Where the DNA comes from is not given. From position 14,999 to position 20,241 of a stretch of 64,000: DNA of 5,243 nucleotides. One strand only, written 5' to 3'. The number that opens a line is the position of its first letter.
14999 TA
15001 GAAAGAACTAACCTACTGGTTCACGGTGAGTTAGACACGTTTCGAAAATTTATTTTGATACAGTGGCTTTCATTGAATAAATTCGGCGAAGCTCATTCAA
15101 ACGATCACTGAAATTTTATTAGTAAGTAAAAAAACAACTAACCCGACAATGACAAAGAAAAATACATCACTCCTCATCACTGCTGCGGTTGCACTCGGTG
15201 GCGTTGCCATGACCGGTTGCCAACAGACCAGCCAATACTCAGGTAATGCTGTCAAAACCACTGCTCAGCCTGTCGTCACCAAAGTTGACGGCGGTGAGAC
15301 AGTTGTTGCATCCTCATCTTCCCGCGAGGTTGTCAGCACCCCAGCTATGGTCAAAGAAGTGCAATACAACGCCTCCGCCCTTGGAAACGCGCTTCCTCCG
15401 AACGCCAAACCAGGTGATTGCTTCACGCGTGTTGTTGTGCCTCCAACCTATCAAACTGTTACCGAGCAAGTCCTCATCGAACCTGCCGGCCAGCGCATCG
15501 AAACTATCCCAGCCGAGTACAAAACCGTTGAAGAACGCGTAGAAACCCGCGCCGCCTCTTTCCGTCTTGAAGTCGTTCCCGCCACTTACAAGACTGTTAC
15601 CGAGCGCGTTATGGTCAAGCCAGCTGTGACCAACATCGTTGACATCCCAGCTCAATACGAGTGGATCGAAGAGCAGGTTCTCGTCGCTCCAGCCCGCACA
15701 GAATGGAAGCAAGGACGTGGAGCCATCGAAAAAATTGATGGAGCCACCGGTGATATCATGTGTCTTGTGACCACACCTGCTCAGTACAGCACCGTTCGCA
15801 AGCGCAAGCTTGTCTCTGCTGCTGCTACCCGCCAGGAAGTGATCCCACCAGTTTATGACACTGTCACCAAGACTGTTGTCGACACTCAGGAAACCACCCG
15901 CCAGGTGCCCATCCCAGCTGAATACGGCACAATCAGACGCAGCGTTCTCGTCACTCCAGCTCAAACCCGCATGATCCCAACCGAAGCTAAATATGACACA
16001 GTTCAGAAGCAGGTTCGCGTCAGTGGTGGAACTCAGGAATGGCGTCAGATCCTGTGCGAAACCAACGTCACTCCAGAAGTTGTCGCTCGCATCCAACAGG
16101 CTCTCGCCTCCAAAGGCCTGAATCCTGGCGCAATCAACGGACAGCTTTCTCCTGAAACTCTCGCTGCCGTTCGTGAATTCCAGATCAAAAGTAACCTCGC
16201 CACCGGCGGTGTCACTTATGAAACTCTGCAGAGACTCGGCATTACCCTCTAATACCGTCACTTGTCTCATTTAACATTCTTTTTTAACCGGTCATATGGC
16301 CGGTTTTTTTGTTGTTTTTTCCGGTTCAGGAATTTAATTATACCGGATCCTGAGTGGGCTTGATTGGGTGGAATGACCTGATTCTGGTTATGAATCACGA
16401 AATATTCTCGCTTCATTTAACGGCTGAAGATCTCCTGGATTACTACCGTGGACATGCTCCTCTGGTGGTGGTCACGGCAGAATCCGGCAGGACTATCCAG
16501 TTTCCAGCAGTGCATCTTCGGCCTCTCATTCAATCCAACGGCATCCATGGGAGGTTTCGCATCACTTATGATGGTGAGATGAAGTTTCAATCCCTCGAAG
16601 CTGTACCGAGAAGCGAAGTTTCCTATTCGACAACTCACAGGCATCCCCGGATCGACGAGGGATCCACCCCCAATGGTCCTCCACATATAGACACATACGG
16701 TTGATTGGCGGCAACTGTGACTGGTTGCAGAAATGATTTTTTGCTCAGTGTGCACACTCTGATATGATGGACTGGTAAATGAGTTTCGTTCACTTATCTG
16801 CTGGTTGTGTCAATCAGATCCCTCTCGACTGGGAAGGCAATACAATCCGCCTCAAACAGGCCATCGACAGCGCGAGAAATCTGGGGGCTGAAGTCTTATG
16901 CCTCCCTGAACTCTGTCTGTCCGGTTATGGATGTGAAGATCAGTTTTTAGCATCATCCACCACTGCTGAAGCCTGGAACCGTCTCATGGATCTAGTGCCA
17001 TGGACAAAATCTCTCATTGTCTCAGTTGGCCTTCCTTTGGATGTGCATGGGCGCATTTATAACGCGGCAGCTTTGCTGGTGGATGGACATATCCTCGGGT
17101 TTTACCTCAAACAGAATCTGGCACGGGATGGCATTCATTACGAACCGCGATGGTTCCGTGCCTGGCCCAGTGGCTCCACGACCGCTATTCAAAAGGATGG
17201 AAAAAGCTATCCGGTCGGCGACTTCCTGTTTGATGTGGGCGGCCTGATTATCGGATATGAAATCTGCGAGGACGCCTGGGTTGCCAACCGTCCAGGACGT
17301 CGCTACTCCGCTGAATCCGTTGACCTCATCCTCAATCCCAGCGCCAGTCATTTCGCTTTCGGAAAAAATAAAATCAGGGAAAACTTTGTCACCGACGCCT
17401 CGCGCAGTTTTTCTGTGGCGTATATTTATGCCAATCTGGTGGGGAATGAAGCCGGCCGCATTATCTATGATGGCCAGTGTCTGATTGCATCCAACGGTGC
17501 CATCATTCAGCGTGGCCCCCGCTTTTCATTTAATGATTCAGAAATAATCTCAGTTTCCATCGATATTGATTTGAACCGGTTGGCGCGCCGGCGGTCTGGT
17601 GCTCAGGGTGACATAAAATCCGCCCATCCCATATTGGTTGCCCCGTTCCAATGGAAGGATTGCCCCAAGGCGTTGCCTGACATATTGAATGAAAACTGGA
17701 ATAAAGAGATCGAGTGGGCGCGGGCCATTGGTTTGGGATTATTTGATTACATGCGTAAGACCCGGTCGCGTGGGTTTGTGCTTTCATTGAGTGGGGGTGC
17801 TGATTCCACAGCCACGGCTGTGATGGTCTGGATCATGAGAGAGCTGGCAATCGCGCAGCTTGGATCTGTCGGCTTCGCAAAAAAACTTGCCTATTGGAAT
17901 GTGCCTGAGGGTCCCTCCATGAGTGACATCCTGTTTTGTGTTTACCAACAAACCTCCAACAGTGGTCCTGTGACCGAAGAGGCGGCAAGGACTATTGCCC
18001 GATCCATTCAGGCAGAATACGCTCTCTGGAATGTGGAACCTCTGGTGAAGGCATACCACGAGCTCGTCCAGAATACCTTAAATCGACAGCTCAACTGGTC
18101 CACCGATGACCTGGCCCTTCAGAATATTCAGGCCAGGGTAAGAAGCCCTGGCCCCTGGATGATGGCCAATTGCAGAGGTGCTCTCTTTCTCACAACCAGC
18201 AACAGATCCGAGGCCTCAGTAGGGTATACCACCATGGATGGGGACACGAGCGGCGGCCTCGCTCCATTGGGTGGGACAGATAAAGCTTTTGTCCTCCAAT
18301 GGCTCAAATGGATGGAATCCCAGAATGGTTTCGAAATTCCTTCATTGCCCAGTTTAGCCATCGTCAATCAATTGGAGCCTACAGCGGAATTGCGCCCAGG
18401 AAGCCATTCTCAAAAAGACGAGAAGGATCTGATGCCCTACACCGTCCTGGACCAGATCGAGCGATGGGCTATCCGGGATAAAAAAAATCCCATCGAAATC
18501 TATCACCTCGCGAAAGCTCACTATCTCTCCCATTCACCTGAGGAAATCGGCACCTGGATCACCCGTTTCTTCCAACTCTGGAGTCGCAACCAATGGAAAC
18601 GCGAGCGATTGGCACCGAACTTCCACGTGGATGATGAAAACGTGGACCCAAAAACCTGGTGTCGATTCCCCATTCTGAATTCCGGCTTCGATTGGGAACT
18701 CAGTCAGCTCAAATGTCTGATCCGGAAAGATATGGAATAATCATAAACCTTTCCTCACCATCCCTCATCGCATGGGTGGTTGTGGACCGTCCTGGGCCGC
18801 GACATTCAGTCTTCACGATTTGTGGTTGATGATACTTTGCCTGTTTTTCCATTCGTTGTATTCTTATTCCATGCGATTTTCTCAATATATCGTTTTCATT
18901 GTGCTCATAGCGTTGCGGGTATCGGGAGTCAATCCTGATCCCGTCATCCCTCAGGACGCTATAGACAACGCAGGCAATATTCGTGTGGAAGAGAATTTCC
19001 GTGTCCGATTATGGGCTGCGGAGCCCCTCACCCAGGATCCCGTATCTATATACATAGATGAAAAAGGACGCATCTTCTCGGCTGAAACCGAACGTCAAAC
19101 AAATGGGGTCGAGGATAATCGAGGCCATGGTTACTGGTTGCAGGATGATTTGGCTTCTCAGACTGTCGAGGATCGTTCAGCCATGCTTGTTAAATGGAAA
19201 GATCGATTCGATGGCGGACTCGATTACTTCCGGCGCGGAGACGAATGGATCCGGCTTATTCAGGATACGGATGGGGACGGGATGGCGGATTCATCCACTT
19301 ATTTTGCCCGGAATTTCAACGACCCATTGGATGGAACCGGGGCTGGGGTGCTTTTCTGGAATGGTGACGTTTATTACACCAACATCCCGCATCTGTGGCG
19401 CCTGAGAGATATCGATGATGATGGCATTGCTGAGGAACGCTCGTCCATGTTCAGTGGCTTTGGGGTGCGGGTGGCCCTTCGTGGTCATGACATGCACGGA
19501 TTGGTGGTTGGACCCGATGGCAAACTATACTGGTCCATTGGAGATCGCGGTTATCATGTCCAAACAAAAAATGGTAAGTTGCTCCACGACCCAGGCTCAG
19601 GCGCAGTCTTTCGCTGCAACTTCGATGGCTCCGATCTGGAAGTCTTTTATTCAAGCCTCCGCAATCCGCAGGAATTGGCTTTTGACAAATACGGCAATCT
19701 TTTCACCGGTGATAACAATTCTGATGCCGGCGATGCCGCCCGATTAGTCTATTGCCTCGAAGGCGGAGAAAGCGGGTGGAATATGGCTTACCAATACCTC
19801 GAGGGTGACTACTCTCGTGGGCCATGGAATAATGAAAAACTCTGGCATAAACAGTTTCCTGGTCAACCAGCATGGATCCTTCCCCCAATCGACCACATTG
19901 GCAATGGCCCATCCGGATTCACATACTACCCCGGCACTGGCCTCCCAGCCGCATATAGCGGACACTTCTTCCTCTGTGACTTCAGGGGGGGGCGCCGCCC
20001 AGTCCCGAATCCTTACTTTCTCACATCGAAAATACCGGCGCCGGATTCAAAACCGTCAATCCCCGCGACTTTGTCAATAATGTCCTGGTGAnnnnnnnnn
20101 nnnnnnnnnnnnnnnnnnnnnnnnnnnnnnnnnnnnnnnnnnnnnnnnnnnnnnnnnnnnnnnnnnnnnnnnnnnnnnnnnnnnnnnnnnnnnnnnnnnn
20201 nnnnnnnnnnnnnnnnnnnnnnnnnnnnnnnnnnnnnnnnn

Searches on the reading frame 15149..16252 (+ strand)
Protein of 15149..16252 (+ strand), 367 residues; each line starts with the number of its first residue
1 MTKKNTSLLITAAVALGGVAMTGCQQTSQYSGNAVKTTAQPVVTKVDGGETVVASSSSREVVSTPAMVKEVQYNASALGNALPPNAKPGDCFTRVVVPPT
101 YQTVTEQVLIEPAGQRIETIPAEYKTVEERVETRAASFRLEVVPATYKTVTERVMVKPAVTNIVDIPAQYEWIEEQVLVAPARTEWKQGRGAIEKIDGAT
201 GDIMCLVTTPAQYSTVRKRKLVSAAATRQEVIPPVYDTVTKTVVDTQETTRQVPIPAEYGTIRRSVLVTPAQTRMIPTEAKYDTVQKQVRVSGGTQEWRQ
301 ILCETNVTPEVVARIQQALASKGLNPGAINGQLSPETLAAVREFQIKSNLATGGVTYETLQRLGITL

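Call 9: search_protein_families(library=pfam, proteins=[window:15149-16252:+], max_evalue=0.001)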
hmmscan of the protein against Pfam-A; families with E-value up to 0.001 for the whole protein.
window:15149-16252:+ (367 aa): 1 family
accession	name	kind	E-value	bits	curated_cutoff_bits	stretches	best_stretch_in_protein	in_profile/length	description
PF01471.23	PG_binding_1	-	2.6e-08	34.4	23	1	311-363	4-57/57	Putative peptidoglycan binding domain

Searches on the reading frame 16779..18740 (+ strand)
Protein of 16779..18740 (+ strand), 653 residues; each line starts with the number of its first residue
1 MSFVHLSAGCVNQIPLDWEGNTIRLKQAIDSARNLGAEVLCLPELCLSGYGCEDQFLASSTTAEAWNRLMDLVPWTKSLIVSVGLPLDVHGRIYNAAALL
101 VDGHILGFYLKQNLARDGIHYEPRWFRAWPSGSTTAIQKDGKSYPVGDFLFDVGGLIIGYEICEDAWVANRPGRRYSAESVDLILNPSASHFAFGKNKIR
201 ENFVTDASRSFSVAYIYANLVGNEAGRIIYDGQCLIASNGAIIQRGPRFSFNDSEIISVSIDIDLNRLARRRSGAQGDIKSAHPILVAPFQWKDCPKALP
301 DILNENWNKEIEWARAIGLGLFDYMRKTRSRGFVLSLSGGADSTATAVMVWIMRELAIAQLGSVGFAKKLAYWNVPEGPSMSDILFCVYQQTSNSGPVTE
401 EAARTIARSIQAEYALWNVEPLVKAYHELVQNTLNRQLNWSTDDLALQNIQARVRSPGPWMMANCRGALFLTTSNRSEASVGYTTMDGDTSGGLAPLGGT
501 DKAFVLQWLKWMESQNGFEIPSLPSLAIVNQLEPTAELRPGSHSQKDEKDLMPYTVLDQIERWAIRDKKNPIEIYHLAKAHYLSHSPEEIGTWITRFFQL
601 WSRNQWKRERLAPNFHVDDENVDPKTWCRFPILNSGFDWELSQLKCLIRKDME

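Call 9: search_protein_families(library=pfam, proteins=[window:16779-18740:+], max_evalue=0.001)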
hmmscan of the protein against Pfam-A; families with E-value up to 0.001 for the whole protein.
window:16779-18740:+ (653 aa): 2 families
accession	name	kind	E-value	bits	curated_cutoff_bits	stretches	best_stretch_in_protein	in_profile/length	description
PF02540.23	NAD_synthase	-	3.1e-29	102.2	21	1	319-576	7-216/242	NAD synthase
PF00795.27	CN_hydrolase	-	1.9e-18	67.1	23.2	1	13-269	9-254/256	Carbon-nitrogen hydrolase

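Call 10: find_encoding_contigs(protein=window:16779-18740:+, flank=2000, max_places=4)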
Protein window:16779-18740:+ (653 aa): no gene with exactly this product is on record in the collection.

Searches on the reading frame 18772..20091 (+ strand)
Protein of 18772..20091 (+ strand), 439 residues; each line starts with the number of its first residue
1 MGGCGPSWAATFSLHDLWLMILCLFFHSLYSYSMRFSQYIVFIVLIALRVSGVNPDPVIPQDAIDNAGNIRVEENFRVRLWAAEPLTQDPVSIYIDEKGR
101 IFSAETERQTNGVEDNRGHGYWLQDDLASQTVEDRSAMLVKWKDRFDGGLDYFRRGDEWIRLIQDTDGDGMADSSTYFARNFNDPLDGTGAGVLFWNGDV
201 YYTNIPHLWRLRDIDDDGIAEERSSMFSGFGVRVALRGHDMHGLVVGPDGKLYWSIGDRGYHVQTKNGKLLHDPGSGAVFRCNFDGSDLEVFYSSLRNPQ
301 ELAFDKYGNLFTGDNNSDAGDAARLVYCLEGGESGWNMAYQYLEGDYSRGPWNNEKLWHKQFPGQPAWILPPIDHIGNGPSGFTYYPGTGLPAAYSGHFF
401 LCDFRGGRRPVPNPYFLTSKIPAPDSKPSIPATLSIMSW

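Call 9: search_protein_families(library=pfam, proteins=[window:18772-20091:+], max_evalue=0.001)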
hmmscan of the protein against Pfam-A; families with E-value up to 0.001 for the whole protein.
window:18772-20091:+ (439 aa): 2 families
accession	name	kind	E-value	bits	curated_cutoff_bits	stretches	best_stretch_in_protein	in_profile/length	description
PF23500.1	DUF7133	-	2.8e-33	116.2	27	1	68-403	7-291/385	Domain of unknown function (DUF7133)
PF07995.17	GSDH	-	4.6e-06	26.6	25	1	235-401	110-275/332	Glucose / Sorbosone dehydrogenase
